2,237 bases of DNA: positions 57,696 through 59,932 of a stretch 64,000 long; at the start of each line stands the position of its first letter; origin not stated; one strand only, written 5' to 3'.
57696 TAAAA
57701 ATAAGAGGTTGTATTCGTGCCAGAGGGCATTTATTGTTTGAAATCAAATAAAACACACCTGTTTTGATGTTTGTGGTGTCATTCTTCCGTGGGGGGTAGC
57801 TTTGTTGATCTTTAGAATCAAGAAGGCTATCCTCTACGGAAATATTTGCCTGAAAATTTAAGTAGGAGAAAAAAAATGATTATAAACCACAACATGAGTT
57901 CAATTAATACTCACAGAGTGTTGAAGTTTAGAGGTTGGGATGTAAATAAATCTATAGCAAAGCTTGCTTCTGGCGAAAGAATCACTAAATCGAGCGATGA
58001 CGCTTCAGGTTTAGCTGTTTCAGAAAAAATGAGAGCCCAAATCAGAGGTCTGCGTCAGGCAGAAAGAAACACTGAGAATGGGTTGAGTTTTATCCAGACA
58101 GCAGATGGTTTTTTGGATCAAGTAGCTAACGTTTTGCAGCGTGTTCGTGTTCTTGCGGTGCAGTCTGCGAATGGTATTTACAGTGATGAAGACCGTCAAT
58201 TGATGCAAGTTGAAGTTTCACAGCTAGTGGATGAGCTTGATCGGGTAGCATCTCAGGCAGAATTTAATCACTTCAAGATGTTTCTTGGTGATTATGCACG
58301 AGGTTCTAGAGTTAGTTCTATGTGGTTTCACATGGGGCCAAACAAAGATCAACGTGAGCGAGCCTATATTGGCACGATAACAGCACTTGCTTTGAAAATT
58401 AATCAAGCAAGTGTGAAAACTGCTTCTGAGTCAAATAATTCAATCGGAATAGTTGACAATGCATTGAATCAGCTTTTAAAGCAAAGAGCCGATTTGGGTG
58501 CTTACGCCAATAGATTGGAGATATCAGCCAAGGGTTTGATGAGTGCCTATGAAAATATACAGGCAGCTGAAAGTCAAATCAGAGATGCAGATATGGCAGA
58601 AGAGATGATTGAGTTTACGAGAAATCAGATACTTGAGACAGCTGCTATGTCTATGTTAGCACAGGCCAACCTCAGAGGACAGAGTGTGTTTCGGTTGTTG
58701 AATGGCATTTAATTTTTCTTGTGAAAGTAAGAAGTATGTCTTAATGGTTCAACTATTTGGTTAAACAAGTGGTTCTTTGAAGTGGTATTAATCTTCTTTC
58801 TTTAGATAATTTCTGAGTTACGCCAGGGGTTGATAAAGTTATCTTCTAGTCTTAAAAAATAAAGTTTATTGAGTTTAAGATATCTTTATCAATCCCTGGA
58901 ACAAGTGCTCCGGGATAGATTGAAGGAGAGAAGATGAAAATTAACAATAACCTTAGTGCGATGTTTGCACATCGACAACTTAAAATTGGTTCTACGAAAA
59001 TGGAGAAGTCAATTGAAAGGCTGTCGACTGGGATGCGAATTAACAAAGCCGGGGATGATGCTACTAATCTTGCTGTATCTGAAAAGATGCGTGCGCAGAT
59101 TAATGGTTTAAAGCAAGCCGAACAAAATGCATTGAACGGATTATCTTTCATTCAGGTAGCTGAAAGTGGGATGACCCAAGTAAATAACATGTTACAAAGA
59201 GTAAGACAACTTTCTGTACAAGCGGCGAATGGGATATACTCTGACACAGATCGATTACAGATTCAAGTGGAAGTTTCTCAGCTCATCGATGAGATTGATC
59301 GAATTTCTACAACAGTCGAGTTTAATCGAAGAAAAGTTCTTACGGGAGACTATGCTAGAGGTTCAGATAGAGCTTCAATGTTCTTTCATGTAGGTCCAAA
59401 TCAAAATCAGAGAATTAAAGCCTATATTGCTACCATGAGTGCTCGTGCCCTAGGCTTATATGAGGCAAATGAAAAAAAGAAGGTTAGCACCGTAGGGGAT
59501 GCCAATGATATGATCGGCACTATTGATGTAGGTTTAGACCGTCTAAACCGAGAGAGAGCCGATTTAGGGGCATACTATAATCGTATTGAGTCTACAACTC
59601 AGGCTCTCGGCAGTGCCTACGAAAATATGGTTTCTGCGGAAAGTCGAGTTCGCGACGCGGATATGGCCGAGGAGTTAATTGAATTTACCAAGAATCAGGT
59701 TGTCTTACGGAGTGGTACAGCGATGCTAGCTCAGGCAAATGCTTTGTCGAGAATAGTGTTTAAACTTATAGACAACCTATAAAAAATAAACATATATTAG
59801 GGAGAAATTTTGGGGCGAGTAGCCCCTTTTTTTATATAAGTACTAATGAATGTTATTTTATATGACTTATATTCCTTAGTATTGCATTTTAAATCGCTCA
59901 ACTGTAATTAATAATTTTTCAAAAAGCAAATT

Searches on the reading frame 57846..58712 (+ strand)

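Call 45: search_protein_families(library=pfam, proteins=[window:57846-58712:+], max_evalue=0.00001)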
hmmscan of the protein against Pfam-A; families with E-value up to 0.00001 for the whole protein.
window:57846-58712:+ (288 aa): 2 families
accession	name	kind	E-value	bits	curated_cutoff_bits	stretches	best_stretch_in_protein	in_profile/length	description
PF00669.25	Flagellin_N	-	6.3e-39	133.6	26.6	1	13-148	1-136/139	Bacterial flagellin N-terminal helical region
PF00700.27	Flagellin_C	-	1.1e-22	80.5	23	1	200-285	1-86/86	Bacterial flagellin C-terminal helical region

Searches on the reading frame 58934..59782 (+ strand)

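Call 45: search_protein_families(library=pfam, proteins=[window:58934-59782:+], max_evalue=0.00001)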
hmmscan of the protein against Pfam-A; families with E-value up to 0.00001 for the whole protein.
window:58934-59782:+ (282 aa): 2 families
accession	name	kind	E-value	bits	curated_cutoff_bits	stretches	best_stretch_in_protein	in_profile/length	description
PF00669.25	Flagellin_N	-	1.2e-39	136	26.6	1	3-139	1-137/139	Bacterial flagellin N-terminal helical region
PF00700.27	Flagellin_C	-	1.2e-18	67.6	23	1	195-278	2-85/86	Bacterial flagellin C-terminal helical region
